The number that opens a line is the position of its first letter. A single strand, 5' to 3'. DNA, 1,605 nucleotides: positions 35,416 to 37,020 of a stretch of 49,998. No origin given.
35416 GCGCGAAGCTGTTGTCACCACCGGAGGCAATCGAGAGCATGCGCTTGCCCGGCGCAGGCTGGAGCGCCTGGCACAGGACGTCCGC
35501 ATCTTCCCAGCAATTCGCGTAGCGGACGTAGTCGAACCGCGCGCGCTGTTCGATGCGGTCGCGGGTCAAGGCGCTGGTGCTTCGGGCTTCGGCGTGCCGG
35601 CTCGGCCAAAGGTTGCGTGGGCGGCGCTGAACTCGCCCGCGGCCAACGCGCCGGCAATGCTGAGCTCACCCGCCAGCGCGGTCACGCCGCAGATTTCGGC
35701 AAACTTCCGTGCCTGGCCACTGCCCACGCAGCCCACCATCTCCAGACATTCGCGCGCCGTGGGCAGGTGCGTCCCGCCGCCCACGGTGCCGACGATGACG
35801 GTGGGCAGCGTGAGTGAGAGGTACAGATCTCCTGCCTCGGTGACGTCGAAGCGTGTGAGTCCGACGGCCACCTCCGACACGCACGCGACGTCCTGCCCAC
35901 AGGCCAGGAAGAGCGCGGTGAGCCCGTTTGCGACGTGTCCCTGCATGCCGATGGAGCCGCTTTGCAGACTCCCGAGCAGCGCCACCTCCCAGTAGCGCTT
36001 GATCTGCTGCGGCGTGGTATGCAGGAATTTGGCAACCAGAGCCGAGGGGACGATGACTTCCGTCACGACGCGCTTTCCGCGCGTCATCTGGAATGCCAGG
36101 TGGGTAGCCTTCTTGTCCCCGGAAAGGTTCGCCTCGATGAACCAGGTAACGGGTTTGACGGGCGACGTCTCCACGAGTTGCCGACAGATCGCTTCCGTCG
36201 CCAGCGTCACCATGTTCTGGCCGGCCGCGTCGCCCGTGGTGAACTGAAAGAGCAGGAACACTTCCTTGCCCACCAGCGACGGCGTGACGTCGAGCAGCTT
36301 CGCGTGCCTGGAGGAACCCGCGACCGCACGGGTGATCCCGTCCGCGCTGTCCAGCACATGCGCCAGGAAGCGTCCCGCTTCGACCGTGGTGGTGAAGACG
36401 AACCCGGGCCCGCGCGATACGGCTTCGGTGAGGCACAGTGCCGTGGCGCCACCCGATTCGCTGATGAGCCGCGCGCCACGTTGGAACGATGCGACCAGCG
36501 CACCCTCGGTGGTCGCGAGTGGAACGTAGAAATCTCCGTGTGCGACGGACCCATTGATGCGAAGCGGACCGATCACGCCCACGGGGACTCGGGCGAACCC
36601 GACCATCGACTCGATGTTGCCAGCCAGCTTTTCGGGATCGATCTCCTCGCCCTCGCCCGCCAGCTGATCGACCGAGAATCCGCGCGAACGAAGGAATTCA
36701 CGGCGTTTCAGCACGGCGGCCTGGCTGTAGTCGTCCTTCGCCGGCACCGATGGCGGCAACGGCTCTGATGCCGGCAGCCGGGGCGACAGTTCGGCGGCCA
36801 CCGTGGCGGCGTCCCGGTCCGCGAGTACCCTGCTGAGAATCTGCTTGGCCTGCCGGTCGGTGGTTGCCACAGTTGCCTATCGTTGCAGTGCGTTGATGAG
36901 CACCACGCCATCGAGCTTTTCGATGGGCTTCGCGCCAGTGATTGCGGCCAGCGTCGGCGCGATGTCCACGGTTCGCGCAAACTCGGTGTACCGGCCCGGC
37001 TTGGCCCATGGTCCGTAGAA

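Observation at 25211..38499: Two convergent, translationally coupled operons mixing isoprenoid, acyl-activating and head-group enzymes: candidate uncharacterised lipid or surface-metabolite pathway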

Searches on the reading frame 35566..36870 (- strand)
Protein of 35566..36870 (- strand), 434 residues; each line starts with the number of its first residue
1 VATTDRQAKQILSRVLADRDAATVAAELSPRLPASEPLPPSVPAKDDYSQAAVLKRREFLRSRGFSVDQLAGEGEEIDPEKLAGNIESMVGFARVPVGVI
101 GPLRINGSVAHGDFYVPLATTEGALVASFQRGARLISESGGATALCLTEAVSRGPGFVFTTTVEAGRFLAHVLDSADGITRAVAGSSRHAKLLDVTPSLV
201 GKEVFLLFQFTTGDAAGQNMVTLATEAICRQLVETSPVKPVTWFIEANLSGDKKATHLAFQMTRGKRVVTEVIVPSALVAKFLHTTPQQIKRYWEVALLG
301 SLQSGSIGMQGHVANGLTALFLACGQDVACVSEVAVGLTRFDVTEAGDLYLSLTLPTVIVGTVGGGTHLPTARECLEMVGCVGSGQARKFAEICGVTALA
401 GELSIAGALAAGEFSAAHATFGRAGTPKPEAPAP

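Call 3: search_protein_families(library=pfam, proteins=[window:35566-36870:-], max_evalue=0.01)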
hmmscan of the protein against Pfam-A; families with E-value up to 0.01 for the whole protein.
window:35566-36870:- (434 aa): 1 family
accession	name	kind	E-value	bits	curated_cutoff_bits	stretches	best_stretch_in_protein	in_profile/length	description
PF00368.23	HMG-CoA_red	-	7.7e-105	351.3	27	1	53-423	2-368/368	Hydroxymethylglutaryl-coenzyme A reductase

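Call 4: search_protein_families(library=ncbifam, proteins=[window:35566-36870:-], max_evalue=0.01)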
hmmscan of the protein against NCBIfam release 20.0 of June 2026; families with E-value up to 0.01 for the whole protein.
window:35566-36870:- (434 aa): 3 families
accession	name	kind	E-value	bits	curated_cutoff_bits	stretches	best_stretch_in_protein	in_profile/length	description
TIGR00533.1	HMG_CoA_R_NADP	equivalog_domain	4.1e-97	325.7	441.8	1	49-423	26-402/402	hydroxymethylglutaryl-CoA reductase (NADPH)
TIGR00920.1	2A060605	subfamily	6.9e-67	226.3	778.35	1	86-423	525-869/887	hydroxymethylglutaryl-CoA reductase (NADPH)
TIGR00532.1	HMG_CoA_R_NAD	equivalog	2.4e-09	37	259.95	1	80-151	60-128/395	hydroxymethylglutaryl-CoA reductase, degradative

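Call 19: search_solved_structures(query=window:35566-36870:-, show_alignments=2, max_evalue=1e-10)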
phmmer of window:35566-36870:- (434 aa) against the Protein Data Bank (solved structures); distinct sequences matched with E-value up to 1e-10: 6.
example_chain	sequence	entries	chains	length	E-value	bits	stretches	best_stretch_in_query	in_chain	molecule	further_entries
6hr7_A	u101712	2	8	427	2.9e-82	280.2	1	72-423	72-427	HMG-CoA reductase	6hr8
1dq8_A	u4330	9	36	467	2.4e-55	191.5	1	86-423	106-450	PROTEIN (HMG-COA REDUCTASE) | HMG-COA REDUCTASE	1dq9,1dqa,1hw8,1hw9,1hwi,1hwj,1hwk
2q1l_A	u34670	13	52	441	2.9e-55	191.3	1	86-423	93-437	3-hydroxy-3-methylglutaryl-coenzyme A reductase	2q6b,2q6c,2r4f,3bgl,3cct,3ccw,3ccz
8ecg_A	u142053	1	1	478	3.2e-54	187.8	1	46-425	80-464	3-hydroxy-3-methylglutaryl-coenzyme A reductase 1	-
7uli_AAA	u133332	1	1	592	6.5e-54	186.8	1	46-425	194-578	3-hydroxy-3-methylglutaryl-coenzyme A reductase 1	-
8pkn_A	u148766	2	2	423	1.5e-53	185.6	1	86-412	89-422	3-hydroxy-3-methylglutaryl-coenzyme A reductase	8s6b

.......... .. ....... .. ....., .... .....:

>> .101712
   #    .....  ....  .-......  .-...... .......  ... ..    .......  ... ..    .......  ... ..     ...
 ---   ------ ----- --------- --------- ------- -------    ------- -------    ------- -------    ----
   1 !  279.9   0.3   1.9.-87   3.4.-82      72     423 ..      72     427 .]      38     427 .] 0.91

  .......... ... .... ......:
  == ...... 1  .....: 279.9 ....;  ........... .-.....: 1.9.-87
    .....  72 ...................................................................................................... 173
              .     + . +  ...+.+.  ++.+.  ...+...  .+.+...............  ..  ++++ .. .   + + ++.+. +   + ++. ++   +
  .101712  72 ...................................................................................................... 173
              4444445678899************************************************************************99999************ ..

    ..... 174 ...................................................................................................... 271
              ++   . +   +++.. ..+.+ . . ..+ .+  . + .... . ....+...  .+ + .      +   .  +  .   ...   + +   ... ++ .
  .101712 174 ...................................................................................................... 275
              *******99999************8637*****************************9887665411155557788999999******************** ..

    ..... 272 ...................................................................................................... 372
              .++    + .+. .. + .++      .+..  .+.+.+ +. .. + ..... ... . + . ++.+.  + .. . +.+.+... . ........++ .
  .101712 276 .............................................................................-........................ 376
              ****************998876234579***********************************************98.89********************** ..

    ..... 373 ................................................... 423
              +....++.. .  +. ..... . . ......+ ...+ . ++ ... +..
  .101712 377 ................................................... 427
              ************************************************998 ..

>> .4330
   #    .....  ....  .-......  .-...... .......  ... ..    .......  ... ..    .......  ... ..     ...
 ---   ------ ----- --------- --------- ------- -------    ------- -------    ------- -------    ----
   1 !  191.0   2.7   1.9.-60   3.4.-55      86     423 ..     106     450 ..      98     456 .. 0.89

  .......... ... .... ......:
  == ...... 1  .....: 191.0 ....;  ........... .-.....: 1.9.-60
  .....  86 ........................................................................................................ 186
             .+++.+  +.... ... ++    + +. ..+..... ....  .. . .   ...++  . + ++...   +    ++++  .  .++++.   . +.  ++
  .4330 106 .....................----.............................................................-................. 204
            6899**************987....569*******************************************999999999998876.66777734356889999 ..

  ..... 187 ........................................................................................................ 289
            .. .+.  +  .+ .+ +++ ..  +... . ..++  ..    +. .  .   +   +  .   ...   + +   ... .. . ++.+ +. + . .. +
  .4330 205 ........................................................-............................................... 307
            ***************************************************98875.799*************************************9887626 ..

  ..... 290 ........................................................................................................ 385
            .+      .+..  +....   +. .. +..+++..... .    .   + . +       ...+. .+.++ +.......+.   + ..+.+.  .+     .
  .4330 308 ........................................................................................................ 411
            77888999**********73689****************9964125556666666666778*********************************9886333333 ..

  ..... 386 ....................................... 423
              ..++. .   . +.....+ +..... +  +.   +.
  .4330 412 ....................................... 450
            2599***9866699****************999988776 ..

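Call 77: search_protein_representatives(protein=window:35566-36870:-)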
Query: 434 residues. Proteins with E-value up to 0.001 (for the whole library): 3594; up to 1e-10: 2242; up to 1e-30: 899. The best 150 are listed.
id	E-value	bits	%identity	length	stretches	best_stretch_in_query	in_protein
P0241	1.3e-131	455.9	63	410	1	68-393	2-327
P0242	1.0e-120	420.0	51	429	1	29-428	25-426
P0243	4.4e-120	417.9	50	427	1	42-430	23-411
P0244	3.6e-118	411.6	50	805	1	29-425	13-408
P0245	5.7e-118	411.0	46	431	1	2-424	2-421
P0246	1.6e-110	386.4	61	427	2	6-277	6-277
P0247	2.2e-102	359.6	46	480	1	41-424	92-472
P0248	3.6e-102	358.9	45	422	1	41-425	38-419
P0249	1.8e-97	343.5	44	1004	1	41-426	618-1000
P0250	4.3e-96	338.9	47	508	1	42-423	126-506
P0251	3.2e-94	332.8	56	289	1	145-424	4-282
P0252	3.5e-93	329.3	47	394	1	71-423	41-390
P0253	1.5e-92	327.3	52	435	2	1-234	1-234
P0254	6.6e-92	325.1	40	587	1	19-425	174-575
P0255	8.9e-92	324.7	42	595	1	40-424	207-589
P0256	1.3e-91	324.1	46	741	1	46-426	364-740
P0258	4.2e-91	322.5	42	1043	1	41-424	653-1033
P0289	2.1e-82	293.8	42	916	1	37-423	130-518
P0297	2.5e-80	287.0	40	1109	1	39-423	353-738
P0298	1.0e-79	285.0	41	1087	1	78-423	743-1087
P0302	2.9e-79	283.5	41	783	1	42-423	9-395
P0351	2.9e-71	257.2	42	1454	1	75-424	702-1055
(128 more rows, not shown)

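Call 80: search_protein_families(library=pfam, proteins=[P0244, P0249, P0254, P0256, P0258, P0289, P0297, P0298, P0351, P0302], max_evalue=0.0001)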
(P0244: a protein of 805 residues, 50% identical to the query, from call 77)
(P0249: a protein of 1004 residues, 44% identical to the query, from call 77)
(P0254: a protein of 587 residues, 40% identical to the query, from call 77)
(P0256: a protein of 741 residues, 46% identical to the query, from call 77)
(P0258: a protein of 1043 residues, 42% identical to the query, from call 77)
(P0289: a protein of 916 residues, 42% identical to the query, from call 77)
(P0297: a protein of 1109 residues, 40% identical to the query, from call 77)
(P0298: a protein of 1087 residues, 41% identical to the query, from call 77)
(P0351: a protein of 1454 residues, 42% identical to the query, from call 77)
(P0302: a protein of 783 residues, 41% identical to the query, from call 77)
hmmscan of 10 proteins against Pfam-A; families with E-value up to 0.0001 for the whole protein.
P0244 (805 aa): 2 families
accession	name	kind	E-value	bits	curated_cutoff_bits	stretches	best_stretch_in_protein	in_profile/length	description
PF00368.23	HMG-CoA_red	-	3.2e-98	329.6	27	1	62-406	27-368/368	Hydroxymethylglutaryl-coenzyme A reductase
PF11899.13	DUF3419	-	4.8e-57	194.3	28.2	1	454-759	5-331/385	Protein of unknown function (DUF3419)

P0249 (1004 aa): 2 families
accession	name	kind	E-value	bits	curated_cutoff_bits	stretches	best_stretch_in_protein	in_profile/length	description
PF00368.23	HMG-CoA_red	-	6.5e-112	374.6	27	1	629-997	1-368/368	Hydroxymethylglutaryl-coenzyme A reductase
PF00501.34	AMP-binding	-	1.2e-64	219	29.9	1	12-358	6-382/384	AMP-binding enzyme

P0254 (587 aa): 2 families
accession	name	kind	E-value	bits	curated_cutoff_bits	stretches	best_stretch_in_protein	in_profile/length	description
PF00368.23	HMG-CoA_red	-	4.9e-111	371.7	27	1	208-573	4-368/368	Hydroxymethylglutaryl-coenzyme A reductase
PF13279.12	4HBT_2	-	5.7e-06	27.2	25.5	1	44-149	16-122/122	Thioesterase-like superfamily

P0256 (741 aa): 2 families
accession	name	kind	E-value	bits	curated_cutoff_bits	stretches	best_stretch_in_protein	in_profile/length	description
PF00368.23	HMG-CoA_red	-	6.5e-112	374.6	27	1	372-736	3-367/368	Hydroxymethylglutaryl-coenzyme A reductase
PF07238.19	PilZ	-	3e-15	56.8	22.5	1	43-144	1-99/102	PilZ domain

P0258 (1043 aa): 3 families
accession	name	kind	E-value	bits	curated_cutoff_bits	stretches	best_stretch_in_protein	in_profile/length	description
PF00368.23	HMG-CoA_red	-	5.6e-118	394.6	27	1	665-1032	2-368/368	Hydroxymethylglutaryl-coenzyme A reductase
PF00501.34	AMP-binding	-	1.7e-78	264.5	29.9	1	12-398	1-384/384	AMP-binding enzyme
PF00550.31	PP-binding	-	9.2e-07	29.5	20.8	1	580-628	17-65/67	Phosphopantetheine attachment site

P0289 (916 aa): 2 families
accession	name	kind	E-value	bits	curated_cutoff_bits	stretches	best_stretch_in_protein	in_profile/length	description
PF00368.23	HMG-CoA_red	-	3.9e-117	391.8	27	1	147-518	3-368/368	Hydroxymethylglutaryl-coenzyme A reductase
PF01636.29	APH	-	1.2e-07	32.1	23.2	1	659-842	54-222/239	Phosphotransferase enzyme family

P0297 (1109 aa): 3 families
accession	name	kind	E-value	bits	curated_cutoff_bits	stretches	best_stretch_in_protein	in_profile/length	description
PF00368.23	HMG-CoA_red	-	1.6e-108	363.4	27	1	368-737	3-367/368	Hydroxymethylglutaryl-coenzyme A reductase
PF11899.13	DUF3419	-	2e-34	119.8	28.2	1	8-347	10-384/385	Protein of unknown function (DUF3419)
PF01636.29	APH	-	6.4e-08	33.1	23.2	1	910-1031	91-210/239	Phosphotransferase enzyme family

P0298 (1087 aa): 3 families
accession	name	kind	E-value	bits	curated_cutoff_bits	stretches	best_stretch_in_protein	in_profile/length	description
PF00368.23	HMG-CoA_red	-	4.6e-110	368.5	27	1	719-1087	2-368/368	Hydroxymethylglutaryl-coenzyme A reductase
PF00501.34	AMP-binding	-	1.1e-48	166.5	29.9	1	37-435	17-384/384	AMP-binding enzyme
PF13193.12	AMP-binding_C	-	1.4e-05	26.3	24.5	1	488-573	2-76/76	AMP-binding enzyme C-terminal domain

P0351 (1454 aa): 6 families
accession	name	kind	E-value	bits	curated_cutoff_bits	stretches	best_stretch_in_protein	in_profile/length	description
PF00368.23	HMG-CoA_red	-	2.7e-106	356.2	27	1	681-1054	2-368/368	Hydroxymethylglutaryl-coenzyme A reductase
PF00501.34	AMP-binding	-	2.6e-69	234.3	29.9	1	1-373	22-384/384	AMP-binding enzyme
PF00550.31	PP-binding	-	4e-11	43.4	20.8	1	588-654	2-66/67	Phosphopantetheine attachment site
PF23024.1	AMP-dom_DIP2-like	-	2.2e-10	41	27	1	417-468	2-49/110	Disco-interacting protein 2-like, AMP domain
PF24919.1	Mug62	-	8.6e-09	35.7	27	1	424-546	31-149/164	Meiotically up-regulated gene 62 protein-like domain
PF02958.26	EcKL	-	5.8e-08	32.8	22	1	1186-1396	65-288/294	Ecdysteroid kinase-like family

P0302 (783 aa): 3 families
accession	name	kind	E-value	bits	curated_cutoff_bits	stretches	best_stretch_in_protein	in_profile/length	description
PF00368.23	HMG-CoA_red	-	1.5e-110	370.1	27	1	20-395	2-368/368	Hydroxymethylglutaryl-coenzyme A reductase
PF01636.29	APH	-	8.5e-10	39.2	23.2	1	581-707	94-225/239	Phosphotransferase enzyme family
PF02958.26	EcKL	-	9.8e-07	28.8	22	1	522-725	73-292/294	Ecdysteroid kinase-like family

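Call 83: search_protein_families(library=pfam, alignment_id=A4, max_evalue=0.0001)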
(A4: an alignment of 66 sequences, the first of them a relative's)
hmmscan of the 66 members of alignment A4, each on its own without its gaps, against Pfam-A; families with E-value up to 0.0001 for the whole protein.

A. member 1, P0244 (805 aa): 2 families
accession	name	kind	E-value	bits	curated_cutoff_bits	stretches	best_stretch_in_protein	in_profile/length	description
PF00368.23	HMG-CoA_red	-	3.2e-98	329.6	27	1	62-406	27-368/368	Hydroxymethylglutaryl-coenzyme A reductase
PF11899.13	DUF3419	-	4.8e-57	194.3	28.2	1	454-759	5-331/385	Protein of unknown function (DUF3419)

B. families by the number of members that match (of 66 scanned): 18 families
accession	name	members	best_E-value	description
PF00368.23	HMG-CoA_red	66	2.1e-127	Hydroxymethylglutaryl-coenzyme A reductase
PF01636.29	APH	16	1.1e-13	Phosphotransferase enzyme family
PF07238.19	PilZ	15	2.9e-22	PilZ domain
PF02958.26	EcKL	12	2.2e-12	Ecdysteroid kinase-like family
PF00501.34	AMP-binding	9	1.7e-78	AMP-binding enzyme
PF00550.31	PP-binding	5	4e-11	Phosphopantetheine attachment site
PF25653.1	HMG-CoA_red_N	3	1.5e-30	Hydroxymethylglutaryl-CoA reductase, N-terminal domain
PF13193.12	AMP-binding_C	3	3.9e-12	AMP-binding enzyme C-terminal domain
PF11899.13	DUF3419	2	4.8e-57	Protein of unknown function (DUF3419)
PF00887.24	ACBP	2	1.7e-25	Acyl CoA binding protein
PF00072.30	Response_reg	1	5.6e-23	Response regulator receiver domain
PF23024.1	AMP-dom_DIP2-like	1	2.2e-10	Disco-interacting protein 2-like, AMP domain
PF24919.1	Mug62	1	8.6e-09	Meiotically up-regulated gene 62 protein-like domain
PF01633.27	Choline_kinase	1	1.2e-08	Choline/ethanolamine kinase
PF03756.19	AfsA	1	6.3e-07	A-factor biosynthesis hotdog domain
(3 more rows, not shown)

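Call 86: find_encoding_contigs(protein=P0297, flank=8000, max_places=2)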
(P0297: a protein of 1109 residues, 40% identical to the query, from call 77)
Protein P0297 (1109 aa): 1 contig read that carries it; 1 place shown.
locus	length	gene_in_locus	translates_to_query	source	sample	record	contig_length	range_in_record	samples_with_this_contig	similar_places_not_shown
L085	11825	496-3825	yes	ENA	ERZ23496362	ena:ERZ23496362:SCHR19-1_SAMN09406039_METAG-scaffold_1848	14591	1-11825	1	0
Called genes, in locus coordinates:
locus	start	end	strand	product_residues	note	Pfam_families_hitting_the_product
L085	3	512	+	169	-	?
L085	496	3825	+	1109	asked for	PF11899:DUF3419, PF00368:HMG-CoA_red, PF01636:APH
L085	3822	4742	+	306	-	PF01040:UbiA (weak)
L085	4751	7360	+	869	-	PF01326:PPDK_N, PF27448:Rph_4th, PF00391:PEP-utilizers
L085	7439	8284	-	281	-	PF00691:OmpA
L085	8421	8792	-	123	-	-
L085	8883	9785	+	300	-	PF13280:WYL, PF25583:WCX (weak)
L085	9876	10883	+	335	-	-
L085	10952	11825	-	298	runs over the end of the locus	PF00480:ROK, PF02685:Glucokinase (faint)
